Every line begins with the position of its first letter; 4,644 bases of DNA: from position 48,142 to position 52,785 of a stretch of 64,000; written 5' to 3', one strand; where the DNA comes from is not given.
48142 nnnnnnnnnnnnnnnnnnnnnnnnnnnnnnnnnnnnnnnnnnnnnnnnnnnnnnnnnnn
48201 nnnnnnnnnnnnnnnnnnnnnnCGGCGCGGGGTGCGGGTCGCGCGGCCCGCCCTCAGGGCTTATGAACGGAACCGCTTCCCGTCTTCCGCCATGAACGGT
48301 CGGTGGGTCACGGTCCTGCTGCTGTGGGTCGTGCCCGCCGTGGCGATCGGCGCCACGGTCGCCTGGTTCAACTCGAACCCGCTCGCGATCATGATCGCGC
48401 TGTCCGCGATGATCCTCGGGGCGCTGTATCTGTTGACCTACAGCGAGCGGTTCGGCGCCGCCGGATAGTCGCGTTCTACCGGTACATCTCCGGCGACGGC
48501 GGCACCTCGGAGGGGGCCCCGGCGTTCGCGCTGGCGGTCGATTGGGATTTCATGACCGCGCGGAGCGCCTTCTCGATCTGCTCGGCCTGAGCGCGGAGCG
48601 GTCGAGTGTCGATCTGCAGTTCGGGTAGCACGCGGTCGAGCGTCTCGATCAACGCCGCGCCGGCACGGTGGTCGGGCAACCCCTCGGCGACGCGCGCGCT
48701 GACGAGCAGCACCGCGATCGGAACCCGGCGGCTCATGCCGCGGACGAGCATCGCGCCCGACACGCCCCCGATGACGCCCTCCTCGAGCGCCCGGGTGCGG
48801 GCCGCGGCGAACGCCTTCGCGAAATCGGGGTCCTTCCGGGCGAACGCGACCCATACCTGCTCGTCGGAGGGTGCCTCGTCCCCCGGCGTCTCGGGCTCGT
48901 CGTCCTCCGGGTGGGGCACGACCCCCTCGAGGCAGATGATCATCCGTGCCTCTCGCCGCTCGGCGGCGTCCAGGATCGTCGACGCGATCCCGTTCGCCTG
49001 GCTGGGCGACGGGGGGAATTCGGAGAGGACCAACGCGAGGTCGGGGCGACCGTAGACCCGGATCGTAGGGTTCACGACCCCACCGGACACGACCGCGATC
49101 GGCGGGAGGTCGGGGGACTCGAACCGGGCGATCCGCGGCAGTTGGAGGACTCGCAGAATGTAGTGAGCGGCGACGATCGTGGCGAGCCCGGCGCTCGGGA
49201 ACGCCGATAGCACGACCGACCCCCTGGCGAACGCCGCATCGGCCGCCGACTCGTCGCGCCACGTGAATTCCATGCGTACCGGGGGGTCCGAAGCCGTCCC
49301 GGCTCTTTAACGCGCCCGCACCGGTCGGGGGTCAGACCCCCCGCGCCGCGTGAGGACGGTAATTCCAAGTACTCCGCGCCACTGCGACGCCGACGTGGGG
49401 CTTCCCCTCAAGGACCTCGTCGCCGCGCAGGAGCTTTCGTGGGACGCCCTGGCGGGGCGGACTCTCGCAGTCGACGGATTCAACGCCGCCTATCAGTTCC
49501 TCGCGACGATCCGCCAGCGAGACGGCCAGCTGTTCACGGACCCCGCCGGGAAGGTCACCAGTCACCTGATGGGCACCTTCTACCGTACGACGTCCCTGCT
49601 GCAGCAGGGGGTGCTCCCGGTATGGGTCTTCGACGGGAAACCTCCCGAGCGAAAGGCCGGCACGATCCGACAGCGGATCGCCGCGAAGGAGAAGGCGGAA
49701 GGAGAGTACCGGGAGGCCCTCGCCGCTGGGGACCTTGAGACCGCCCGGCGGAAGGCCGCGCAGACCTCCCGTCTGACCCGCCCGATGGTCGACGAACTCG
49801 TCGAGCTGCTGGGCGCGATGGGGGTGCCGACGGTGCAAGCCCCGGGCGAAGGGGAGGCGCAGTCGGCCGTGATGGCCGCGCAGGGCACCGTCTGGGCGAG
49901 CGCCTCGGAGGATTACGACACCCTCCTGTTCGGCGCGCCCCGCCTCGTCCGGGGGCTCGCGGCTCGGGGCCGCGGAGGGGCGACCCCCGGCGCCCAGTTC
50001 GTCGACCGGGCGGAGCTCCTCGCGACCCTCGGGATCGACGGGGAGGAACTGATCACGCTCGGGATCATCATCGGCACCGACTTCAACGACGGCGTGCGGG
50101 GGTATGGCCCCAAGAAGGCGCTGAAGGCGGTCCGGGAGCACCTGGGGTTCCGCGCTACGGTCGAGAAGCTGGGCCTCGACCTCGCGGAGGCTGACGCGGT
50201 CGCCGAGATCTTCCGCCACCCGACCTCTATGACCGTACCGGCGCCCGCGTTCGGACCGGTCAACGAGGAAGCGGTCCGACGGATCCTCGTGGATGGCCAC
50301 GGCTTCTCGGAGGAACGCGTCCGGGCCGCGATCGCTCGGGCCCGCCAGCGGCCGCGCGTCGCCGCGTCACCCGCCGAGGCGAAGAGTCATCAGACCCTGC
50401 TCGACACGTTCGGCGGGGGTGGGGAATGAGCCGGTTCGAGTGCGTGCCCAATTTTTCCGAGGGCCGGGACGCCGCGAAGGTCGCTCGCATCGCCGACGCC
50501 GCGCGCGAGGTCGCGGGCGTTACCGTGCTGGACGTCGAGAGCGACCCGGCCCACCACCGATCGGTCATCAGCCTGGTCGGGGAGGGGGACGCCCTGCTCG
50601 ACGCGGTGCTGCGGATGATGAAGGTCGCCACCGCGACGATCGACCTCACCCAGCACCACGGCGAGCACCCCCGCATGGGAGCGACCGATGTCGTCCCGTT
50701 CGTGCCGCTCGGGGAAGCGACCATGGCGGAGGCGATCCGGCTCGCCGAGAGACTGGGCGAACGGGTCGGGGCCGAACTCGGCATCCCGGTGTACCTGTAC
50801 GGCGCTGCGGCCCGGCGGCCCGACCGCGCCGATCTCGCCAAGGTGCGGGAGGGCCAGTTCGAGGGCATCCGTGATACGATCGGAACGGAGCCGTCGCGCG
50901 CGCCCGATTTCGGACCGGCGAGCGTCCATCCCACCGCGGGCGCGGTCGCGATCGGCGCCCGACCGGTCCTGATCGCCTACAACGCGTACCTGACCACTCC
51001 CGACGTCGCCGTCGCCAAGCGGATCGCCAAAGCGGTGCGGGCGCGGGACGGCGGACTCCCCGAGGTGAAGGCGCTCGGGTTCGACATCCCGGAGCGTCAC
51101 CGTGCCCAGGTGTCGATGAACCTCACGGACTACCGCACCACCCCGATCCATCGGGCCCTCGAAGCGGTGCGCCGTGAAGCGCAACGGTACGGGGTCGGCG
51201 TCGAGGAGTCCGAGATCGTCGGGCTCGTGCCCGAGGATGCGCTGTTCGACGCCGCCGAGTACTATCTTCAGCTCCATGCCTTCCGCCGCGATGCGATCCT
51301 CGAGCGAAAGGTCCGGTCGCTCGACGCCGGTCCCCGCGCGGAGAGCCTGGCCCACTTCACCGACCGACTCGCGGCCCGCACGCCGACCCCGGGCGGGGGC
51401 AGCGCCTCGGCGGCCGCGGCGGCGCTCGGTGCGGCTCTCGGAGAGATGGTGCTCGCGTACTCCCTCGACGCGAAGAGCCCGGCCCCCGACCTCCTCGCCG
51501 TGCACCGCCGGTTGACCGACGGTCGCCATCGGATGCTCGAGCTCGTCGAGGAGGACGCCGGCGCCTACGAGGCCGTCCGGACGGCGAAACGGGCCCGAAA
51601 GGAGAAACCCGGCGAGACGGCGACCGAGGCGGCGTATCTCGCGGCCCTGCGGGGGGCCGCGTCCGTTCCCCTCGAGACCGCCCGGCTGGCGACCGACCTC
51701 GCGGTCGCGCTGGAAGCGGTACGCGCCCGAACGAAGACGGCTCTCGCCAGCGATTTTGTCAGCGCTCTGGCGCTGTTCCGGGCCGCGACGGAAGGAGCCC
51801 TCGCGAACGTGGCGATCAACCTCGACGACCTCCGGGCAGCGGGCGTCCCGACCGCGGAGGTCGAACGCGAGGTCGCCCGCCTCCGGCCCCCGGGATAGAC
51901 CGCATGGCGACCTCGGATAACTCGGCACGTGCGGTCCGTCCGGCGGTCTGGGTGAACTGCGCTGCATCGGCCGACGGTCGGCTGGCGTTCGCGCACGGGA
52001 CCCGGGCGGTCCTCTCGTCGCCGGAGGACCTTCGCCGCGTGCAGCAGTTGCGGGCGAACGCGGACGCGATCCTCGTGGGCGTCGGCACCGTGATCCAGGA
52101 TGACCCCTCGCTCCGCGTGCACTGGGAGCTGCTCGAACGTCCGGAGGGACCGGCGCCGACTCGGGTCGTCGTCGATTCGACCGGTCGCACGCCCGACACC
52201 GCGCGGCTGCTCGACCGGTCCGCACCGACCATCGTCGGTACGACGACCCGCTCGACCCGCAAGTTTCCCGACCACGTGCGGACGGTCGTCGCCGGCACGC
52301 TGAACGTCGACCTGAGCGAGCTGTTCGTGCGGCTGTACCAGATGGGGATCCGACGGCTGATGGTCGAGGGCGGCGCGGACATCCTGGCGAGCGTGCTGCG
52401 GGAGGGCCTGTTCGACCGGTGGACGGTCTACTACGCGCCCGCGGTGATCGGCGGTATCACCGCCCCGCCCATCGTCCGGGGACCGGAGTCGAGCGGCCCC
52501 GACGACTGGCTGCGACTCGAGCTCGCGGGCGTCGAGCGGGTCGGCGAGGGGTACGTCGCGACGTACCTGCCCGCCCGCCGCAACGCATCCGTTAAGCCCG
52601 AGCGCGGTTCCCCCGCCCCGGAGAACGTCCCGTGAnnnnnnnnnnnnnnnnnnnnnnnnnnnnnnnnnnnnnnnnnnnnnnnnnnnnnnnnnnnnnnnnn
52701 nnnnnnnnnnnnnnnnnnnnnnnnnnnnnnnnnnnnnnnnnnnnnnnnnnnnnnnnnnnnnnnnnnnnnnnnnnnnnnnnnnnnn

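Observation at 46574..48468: Candidate novel cytomotive/positioning cassette: iterated DNA boxes + tandem-RHH binder + truncated FtsZ/tubulin-like GTPase + 2-TM mini-protein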

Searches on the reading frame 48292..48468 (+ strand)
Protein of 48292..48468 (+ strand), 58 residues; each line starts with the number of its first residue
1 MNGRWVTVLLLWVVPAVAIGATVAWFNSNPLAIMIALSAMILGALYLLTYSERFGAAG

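Call 3: search_protein_families(library=pfam, proteins=[window:48292-48468:+], max_evalue=1)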
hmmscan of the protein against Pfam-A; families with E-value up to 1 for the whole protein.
window:48292-48468:+ (58 aa): 5 families
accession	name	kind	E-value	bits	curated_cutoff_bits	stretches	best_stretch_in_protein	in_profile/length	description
PF20394.4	DUF6688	-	0.066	13.3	26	1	3-51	82-132/248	DUF6688 N-terminal domain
PF24020.1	DUF7333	-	0.24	11.9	27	1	6-48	6-50/61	Family of unknown function (DUF7333)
PF05232.17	BTP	-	0.33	11.4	25.6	1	8-50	16-58/64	Chlorhexidine efflux transporter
PF13567.11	DUF4131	-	0.66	10.1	31.6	1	10-54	8-53/165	Domain of unknown function (DUF4131)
PF04246.17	RseC_MucC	-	0.8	10.1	24.4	1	10-55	69-119/130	Positive regulator of sigma(E), RseC/MucC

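Call 4: search_protein_families(library=ncbifam, proteins=[window:48292-48468:+], max_evalue=1)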
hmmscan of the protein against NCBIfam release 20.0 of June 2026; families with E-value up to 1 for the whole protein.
window:48292-48468:+ (58 aa): 2 families
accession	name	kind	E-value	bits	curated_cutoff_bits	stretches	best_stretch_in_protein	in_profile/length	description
NF047378.1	photo_II_Psb35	equivalog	0.033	13.8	40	1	6-29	5-27/46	photosystem II assembly protein Psb35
NF041559.1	BTH_I2691_fam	subfamily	0.37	9.2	150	1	2-32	793-826/858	T6SS effector BTH_I2691 family protein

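Call 70: search_protein_families(library=phrogs, proteins=[window:48292-48468:+], max_evalue=0.01)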
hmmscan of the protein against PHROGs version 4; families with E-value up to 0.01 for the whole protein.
window:48292-48468:+ (58 aa): 0 families

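Call 71: search_protein_families(library=padloc, proteins=[window:48292-48468:+], max_evalue=0.01)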
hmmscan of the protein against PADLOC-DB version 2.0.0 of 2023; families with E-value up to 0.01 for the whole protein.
window:48292-48468:+ (58 aa): 0 families

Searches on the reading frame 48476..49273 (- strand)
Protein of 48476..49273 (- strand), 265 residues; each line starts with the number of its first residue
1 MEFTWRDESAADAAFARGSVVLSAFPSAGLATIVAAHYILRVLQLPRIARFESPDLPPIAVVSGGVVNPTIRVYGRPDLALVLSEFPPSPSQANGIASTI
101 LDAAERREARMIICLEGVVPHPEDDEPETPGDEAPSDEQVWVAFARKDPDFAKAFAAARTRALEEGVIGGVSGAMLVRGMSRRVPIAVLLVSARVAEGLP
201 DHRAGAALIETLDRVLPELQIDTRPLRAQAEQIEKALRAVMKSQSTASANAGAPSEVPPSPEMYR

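Call 3: search_protein_families(library=pfam, proteins=[window:48476-49273:-], max_evalue=1)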
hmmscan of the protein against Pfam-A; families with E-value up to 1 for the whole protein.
window:48476-49273:- (265 aa): 1 family
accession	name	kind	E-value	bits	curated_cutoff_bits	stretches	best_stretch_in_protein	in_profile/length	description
PF09754.15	PAC2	-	1.5e-30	107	25.8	1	22-239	2-213/215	PAC2 family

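Call 4: search_protein_families(library=ncbifam, proteins=[window:48476-49273:-], max_evalue=1)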
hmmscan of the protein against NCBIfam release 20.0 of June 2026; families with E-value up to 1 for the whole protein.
window:48476-49273:- (265 aa): 2 families
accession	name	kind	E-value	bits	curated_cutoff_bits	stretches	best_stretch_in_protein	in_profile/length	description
TIGR00161.1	TIGR00161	hypoth_equivalog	6.6e-27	94.7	199.25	1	19-242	18-223/239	proteasome assembly chaperone family protein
NF006932.0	PRK09417.1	equivalog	0.071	12.5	158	1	184-244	4-65/193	molybdopterin adenylyltransferase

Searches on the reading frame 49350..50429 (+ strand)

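Call 41: search_protein_families(library=pfam, proteins=[window:49350-50429:+], max_evalue=5)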
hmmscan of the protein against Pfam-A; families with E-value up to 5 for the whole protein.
window:49350-50429:+ (359 aa): 3 families
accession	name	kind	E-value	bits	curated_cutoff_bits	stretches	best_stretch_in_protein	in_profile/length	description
PF00867.23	XPG_I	-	3e-21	76.1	24.9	1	158-244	1-89/89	XPG I-region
PF00752.23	XPG_N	-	6.6e-17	62.3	22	1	25-115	15-100/101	XPG N-terminal domain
PF07848.18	PaaX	-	0.2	12.4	24.8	1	313-347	29-63/70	PaaX-like protein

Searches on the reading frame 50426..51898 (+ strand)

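Call 41: search_protein_families(library=pfam, proteins=[window:50426-51898:+], max_evalue=5)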
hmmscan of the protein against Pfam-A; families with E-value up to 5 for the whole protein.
window:50426-51898:+ (490 aa): 5 families
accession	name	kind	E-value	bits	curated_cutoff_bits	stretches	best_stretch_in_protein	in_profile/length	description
PF07837.17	FTCD_N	-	2.5e-69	233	27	1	4-179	2-176/176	Formiminotransferase domain, N-terminal subdomain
PF04961.17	FTCD_C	-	2.6e-35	122.2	24.5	1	308-470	2-168/182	Formiminotransferase-cyclodeaminase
PF02971.19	FTCD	-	2.9e-29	102.3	24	1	182-284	2-110/145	Formiminotransferase domain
PF21321.3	HTH_66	-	0.0051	17.6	24.3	1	85-107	50-72/83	Putative DNA-binding HTH domain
PF20115.4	DUF6505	-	0.062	13.2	23.9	1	327-367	93-133/159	Family of unknown function (DUF6505)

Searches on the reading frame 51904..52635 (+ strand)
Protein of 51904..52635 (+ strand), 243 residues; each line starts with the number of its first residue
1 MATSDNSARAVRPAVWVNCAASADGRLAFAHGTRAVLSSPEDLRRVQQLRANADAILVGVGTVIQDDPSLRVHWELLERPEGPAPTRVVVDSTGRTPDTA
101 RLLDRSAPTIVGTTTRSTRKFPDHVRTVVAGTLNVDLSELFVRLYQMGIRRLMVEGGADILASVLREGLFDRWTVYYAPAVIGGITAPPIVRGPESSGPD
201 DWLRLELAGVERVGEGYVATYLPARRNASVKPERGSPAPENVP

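Call 41: search_protein_families(library=pfam, proteins=[window:51904-52635:+], max_evalue=5)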
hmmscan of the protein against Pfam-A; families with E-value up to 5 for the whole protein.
window:51904-52635:+ (243 aa): 1 family
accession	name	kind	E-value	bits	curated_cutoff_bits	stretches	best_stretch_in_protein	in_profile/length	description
PF01872.23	RibD_C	-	2.8e-53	181.1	24.1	1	13-218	1-196/197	RibD C-terminal domain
